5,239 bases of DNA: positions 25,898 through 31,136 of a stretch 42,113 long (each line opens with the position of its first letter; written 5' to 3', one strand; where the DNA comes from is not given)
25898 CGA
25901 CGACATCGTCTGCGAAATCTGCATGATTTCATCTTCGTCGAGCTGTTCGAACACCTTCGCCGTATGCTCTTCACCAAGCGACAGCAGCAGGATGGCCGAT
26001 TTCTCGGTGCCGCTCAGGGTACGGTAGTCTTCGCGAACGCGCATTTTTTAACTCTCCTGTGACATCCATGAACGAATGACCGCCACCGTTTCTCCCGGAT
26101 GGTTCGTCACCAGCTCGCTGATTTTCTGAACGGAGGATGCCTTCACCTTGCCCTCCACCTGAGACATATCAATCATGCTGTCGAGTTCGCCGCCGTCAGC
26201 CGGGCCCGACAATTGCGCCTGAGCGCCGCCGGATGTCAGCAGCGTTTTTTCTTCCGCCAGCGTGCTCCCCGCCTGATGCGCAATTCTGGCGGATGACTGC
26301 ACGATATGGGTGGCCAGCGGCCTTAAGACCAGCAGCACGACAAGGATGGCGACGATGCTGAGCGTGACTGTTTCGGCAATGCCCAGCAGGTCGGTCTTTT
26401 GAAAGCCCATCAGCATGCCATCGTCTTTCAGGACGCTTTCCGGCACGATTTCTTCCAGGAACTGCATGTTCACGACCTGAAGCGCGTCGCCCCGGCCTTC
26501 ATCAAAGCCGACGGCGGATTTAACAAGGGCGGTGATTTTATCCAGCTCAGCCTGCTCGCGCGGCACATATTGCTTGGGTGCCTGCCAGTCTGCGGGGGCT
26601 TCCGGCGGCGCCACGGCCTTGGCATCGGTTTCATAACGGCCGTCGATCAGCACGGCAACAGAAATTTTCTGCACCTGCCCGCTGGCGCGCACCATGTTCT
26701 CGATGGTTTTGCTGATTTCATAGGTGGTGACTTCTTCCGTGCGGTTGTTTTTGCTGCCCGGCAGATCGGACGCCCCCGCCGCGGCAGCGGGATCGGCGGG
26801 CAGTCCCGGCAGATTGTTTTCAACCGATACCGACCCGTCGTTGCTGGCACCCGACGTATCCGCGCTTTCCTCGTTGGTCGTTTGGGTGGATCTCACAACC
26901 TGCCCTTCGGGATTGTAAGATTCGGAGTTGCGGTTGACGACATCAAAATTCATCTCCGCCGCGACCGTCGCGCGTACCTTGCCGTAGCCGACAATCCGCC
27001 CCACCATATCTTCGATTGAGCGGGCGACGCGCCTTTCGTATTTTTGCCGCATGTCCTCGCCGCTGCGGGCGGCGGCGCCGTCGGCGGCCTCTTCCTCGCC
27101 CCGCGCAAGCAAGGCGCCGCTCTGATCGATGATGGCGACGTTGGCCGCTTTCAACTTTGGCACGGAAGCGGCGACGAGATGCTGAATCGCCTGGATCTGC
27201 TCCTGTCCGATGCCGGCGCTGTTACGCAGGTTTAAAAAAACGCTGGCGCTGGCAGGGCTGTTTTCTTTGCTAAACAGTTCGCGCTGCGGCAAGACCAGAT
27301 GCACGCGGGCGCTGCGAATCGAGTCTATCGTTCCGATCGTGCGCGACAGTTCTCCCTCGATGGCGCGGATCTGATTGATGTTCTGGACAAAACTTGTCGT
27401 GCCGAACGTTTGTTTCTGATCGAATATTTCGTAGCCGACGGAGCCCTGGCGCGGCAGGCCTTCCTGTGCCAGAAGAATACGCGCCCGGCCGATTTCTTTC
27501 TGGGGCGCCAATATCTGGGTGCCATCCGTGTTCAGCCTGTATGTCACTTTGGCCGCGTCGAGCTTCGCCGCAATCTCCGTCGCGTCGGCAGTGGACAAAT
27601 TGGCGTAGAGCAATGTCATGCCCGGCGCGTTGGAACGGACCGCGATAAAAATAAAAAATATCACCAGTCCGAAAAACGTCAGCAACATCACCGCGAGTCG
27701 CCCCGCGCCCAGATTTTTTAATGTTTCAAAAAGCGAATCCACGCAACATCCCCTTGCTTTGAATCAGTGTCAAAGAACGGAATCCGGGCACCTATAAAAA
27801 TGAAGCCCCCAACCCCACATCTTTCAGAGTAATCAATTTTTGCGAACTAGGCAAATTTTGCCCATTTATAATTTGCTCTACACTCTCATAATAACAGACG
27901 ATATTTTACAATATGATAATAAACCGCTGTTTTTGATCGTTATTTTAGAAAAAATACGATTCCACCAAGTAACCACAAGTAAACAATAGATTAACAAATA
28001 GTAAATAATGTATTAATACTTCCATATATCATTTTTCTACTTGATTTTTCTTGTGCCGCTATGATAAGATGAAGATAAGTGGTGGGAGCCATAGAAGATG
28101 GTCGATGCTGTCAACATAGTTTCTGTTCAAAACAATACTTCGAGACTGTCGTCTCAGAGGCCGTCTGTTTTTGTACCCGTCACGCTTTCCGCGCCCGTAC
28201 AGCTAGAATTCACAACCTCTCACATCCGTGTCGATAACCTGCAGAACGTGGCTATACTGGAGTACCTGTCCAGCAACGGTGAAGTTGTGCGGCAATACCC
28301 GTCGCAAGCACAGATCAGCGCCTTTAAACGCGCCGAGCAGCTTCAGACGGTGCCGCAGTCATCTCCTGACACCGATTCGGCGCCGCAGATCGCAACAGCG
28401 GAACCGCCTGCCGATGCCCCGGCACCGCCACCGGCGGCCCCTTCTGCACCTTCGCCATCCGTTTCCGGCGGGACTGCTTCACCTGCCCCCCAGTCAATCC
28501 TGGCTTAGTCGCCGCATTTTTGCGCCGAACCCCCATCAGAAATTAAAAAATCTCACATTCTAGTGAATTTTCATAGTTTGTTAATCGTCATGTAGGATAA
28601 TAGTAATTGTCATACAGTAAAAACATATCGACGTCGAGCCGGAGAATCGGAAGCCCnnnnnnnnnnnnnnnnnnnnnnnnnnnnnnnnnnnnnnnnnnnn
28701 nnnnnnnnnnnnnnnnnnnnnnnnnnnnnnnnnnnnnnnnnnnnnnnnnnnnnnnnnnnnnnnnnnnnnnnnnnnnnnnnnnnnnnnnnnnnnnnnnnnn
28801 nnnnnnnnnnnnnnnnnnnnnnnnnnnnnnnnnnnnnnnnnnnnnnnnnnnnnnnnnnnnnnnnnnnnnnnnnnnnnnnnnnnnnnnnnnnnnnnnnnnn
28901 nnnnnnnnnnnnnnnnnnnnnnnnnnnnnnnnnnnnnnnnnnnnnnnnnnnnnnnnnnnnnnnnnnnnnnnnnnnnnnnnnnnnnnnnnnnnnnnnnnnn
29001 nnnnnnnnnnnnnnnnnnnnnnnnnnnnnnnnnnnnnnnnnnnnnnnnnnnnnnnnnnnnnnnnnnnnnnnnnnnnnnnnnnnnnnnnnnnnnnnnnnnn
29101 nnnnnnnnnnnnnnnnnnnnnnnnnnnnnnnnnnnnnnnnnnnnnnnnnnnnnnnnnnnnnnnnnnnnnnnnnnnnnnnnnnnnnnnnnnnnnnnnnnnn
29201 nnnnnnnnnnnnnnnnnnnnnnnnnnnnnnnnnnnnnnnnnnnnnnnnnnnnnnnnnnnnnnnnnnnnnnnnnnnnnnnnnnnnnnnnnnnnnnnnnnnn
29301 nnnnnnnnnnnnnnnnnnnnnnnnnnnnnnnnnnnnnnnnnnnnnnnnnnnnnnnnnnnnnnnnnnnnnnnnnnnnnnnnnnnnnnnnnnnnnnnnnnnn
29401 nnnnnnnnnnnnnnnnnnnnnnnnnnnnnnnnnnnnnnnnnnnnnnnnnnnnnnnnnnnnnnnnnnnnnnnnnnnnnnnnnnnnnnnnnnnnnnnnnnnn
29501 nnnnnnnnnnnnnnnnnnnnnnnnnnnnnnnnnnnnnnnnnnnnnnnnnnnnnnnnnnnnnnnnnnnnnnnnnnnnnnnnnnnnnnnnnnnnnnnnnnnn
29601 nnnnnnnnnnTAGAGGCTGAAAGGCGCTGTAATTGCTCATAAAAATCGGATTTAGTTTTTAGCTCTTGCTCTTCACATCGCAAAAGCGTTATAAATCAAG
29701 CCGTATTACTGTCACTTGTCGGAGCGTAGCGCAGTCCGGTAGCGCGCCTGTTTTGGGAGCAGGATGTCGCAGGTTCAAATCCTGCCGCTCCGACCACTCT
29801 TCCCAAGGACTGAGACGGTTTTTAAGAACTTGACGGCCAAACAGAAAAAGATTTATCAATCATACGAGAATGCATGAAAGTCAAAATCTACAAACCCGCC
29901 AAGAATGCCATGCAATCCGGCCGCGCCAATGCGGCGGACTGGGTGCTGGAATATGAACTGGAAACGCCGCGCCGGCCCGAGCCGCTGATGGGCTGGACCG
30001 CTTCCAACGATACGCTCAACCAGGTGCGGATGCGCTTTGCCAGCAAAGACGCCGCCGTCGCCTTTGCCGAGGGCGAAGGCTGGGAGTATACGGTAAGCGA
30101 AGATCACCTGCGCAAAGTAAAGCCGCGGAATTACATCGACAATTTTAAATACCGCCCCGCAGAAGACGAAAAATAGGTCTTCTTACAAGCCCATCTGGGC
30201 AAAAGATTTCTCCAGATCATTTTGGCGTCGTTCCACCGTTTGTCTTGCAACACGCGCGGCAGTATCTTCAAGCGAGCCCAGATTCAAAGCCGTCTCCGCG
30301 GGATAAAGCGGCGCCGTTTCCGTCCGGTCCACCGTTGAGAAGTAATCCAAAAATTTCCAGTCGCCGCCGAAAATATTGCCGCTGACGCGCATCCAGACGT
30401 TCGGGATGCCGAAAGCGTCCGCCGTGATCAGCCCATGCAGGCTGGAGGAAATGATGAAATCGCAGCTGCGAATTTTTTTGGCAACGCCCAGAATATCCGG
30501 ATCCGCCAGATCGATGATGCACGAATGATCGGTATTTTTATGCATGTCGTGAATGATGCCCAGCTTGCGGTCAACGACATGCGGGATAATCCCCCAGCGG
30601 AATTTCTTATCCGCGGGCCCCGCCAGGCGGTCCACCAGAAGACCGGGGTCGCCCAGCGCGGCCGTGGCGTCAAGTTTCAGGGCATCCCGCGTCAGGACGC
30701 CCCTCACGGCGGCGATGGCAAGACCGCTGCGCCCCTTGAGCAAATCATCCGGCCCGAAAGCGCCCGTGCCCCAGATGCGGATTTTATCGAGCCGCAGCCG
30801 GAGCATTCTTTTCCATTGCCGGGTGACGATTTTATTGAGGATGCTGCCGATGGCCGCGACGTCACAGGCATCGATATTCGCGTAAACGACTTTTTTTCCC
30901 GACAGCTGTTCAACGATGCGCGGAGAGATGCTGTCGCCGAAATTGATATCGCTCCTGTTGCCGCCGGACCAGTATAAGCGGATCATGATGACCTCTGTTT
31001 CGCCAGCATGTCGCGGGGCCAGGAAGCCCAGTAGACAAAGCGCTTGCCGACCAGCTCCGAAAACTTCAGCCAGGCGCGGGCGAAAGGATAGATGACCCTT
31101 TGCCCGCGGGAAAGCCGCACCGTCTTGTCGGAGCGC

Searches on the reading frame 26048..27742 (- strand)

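Call 22: search_protein_families(library=pfam, proteins=[window:26048-27742:-], max_evalue=0.001)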
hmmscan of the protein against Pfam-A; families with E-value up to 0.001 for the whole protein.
window:26048-27742:- (564 aa): 2 families
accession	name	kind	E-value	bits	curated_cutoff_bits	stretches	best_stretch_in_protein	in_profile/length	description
PF01514.23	YscJ_FliF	-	7.4e-64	215.3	24.4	1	38-213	2-178/179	Secretory protein of YscJ/FliF family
PF08345.17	YscJ_FliF_C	-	1.1e-42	146.3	23.8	1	249-428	3-147/147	Flagellar M-ring protein C-terminal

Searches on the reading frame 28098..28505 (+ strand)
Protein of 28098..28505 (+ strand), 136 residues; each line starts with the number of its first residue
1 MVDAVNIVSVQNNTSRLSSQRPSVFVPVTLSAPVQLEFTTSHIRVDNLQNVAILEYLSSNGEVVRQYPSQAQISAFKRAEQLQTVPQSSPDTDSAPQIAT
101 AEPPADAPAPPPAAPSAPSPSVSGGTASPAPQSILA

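Call 22: search_protein_families(library=pfam, proteins=[window:28098-28505:+], max_evalue=0.001)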
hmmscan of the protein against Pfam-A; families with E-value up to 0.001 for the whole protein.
window:28098-28505:+ (136 aa): 0 families

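Call 63: search_protein_families(library=pfam, proteins=[window:28098-28505:+], max_evalue=1)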
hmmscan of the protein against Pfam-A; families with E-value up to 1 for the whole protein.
window:28098-28505:+ (136 aa): 1 family
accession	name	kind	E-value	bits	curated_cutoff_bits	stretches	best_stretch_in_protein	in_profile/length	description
PF24951.3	LisH_PAC1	-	0.19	12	27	1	52-61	10-19/36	PAC1 LisH domain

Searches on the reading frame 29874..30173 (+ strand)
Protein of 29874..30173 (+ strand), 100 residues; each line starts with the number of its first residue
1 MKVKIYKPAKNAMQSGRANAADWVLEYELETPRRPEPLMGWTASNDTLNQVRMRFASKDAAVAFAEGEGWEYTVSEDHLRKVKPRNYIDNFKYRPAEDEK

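Call 22: search_protein_families(library=pfam, proteins=[window:29874-30173:+], max_evalue=0.001)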
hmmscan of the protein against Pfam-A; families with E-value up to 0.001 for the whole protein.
window:29874-30173:+ (100 aa): 1 family
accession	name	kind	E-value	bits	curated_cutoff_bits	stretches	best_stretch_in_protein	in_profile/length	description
PF04800.17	NDUS4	-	3.4e-36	123.8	31.9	1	2-94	1-93/96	NADH dehydrogenase ubiquinone Fe-S protein 4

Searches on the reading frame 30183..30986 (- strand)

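Call 22: search_protein_families(library=pfam, proteins=[window:30183-30986:-], max_evalue=0.001)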
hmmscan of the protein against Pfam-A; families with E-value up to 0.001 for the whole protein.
window:30183-30986:- (267 aa): 1 family
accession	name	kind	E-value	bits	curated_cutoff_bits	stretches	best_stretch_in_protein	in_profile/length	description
PF04230.19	PS_pyruv_trans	-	5.6e-11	43.3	25.3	1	97-201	126-278/280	Polysaccharide pyruvyl transferase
